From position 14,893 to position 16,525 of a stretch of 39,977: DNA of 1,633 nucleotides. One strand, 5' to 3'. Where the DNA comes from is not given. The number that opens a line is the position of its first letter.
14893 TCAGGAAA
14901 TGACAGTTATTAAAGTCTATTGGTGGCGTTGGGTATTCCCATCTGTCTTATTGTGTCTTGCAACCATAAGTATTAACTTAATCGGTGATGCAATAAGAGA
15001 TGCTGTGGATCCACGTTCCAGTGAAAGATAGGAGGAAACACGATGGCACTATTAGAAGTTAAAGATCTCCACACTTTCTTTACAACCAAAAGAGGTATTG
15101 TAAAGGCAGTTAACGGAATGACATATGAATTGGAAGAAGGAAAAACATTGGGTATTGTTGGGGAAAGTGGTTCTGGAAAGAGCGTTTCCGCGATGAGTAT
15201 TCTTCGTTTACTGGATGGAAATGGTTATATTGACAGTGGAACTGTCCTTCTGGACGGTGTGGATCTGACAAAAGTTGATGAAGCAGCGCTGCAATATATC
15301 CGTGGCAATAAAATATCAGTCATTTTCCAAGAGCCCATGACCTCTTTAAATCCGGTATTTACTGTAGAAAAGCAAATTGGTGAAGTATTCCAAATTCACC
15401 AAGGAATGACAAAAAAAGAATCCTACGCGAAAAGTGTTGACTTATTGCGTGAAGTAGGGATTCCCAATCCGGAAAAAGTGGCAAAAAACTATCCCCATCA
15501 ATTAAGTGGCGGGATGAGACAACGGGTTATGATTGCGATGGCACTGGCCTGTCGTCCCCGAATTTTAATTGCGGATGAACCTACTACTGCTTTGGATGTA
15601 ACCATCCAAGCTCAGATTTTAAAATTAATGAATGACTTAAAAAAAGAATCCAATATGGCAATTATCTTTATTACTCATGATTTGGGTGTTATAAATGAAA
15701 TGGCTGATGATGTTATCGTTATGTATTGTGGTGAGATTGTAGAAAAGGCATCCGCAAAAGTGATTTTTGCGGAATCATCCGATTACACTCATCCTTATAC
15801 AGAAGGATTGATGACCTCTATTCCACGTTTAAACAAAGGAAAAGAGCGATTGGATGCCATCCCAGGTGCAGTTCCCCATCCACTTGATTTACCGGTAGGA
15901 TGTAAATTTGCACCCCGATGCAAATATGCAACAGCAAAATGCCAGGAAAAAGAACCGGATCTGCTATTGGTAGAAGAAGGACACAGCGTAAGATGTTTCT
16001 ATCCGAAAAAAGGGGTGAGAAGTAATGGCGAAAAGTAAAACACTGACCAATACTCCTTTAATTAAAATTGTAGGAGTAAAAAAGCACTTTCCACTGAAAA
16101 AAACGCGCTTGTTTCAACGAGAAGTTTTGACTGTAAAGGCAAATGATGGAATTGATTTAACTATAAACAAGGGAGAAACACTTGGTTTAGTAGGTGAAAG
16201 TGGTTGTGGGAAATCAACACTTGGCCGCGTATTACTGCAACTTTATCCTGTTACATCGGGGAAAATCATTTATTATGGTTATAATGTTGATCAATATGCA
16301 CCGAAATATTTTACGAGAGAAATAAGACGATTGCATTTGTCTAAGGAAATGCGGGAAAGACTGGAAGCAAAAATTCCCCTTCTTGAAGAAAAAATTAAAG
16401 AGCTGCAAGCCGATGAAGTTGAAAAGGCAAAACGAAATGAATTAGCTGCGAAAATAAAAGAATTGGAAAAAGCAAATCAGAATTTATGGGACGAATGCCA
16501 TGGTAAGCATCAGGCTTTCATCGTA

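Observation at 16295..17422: OppF-type ATPase split between Walker A and the Q-loop by a coiled-coil insertion of about 375 aa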

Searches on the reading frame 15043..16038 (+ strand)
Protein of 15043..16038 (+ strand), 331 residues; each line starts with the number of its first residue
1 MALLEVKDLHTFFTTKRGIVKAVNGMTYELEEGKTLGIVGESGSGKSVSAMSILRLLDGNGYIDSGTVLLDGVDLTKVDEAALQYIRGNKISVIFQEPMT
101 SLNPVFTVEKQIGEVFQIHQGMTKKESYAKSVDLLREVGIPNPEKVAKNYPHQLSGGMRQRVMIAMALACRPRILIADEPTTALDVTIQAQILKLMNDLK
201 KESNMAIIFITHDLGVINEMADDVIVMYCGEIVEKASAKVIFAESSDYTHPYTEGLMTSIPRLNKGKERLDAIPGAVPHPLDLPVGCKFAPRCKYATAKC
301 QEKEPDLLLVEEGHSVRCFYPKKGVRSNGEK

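Call 3: search_protein_families(library=pfam, proteins=[window:15043-16038:+], max_evalue=0.01)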
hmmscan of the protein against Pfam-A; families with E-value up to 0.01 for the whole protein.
window:15043-16038:+ (331 aa): 5 families
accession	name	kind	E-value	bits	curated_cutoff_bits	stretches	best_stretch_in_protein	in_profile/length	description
PF00005.33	ABC_tran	-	3.9e-29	102.4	25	1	24-182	2-137/137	ABC transporter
PF08352.17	oligo_HPY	-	1.5e-18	67.3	27.1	1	233-300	1-65/65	Oligopeptide/dipeptide transporter, C-terminal region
PF13304.12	AAA_21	-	7.9e-07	29.9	27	1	151-218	235-304/304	AAA domain, putative AbiEii toxin, Type IV TA system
PF02463.25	SMC_N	-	4.4e-05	23.5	40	1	36-227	27-211/220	RecF/RecN/SMC N terminal domain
PF13401.12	AAA_22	-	0.0012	19.6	27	1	37-210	9-121/130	AAA domain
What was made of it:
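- Checked: OppD (15043-16038) is 331 aa with one uninterrupted ABC_tran match (call 3).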

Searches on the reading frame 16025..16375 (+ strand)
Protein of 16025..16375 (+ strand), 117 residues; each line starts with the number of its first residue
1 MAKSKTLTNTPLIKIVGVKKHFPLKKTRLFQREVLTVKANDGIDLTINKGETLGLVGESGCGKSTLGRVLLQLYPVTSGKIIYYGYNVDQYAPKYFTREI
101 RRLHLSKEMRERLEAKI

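Call 67: search_protein_families(library=ncbifam, proteins=[window:16025-16375:+], max_evalue=0.01)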
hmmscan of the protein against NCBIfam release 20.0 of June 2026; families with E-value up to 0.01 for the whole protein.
seq(117 aa): 176 families (the best 25 are shown)
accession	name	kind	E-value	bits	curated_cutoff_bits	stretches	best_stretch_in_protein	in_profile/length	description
NF043071.1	DppF_dipep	equivalog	2.7e-19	69.8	660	1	5-93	6-92/331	dipeptide ABC transporter ATP-binding subunit DppF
NF011659.0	PRK15079.1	equivalog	1.7e-18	66.5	540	1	9-95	8-95/334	murein tripeptide/oligopeptide ABC transporter ATP binding protein OppF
NF008453.0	PRK11308.1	subfamily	1.4e-17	63.9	408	1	4-95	4-93/334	dipeptide ABC transporter ATP-binding protein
NF007613.0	PRK10261.1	equivalog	4.3e-15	55.1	1077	1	7-96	308-396/623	glutathione ABC transporter ATP-binding protein GsiA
TIGR02769.1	nickel_nikE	equivalog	5.6e-15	55.5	332.55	1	12-98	2-88/265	nickel import ATP-binding protein NikE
NF011713.0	PRK15134.1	equivalog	3.6e-13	49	834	1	9-96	272-357/529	microcin C ABC transporter ATP-binding protein YejF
TIGR03375.1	type_I_sec_LssB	subfamily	3.9e-13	48.6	693.1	1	38-102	481-545/696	type I secretion system permease/ATPase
NF007739.0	PRK10419.1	subfamily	9.6e-13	48.3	354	1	12-100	3-91/268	nickel ABC transporter ATP-binding protein NikE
TIGR02204.1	MsbA_rel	hypoth_equivalog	1.2e-11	44.1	780.4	1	37-99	353-415/576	ABC transporter, permease/ATP-binding protein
TIGR01842.1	type_I_sec_PrtD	subfamily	1.9e-11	43.2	510.15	1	40-100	334-394/544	type I secretion system permease/ATPase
NF008621.0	PRK11607.1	equivalog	2.6e-11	43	613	1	21-100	16-93/377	putrescine ABC transporter ATP-binding subunit PotG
NF010069.0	PRK13549.1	equivalog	4.3e-11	42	699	1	32-88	13-71/513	xylose ABC transporter ATP-binding protein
NF045513.1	HepA_fam_ABC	equivalog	7.5e-11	41.2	725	1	42-99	392-449/610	heterocyst formation ABC transporter subunit HepA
NF008653.0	PRK11650.1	subfamily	1.5e-10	40.7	432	1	38-94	18-74/357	sn-glycerol-3-phosphate ABC transporter ATP-binding protein UgpC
TIGR02315.1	ABC_phnC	equivalog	1.8e-10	40.6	266.1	1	38-95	16-73/243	phosphonate ABC transporter ATP-binding protein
NF043078.1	MMSYN1_0168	equivalog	2.6e-10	39.6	800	1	30-82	14-66/649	oligopeptide ABC transporter ATP-binding protein OppF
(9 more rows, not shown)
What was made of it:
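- On Mollicute OppF equivalog (NF043078, MMSYN1_0168): About 344 extra model positions lie between query 82 and 518 (call 67).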
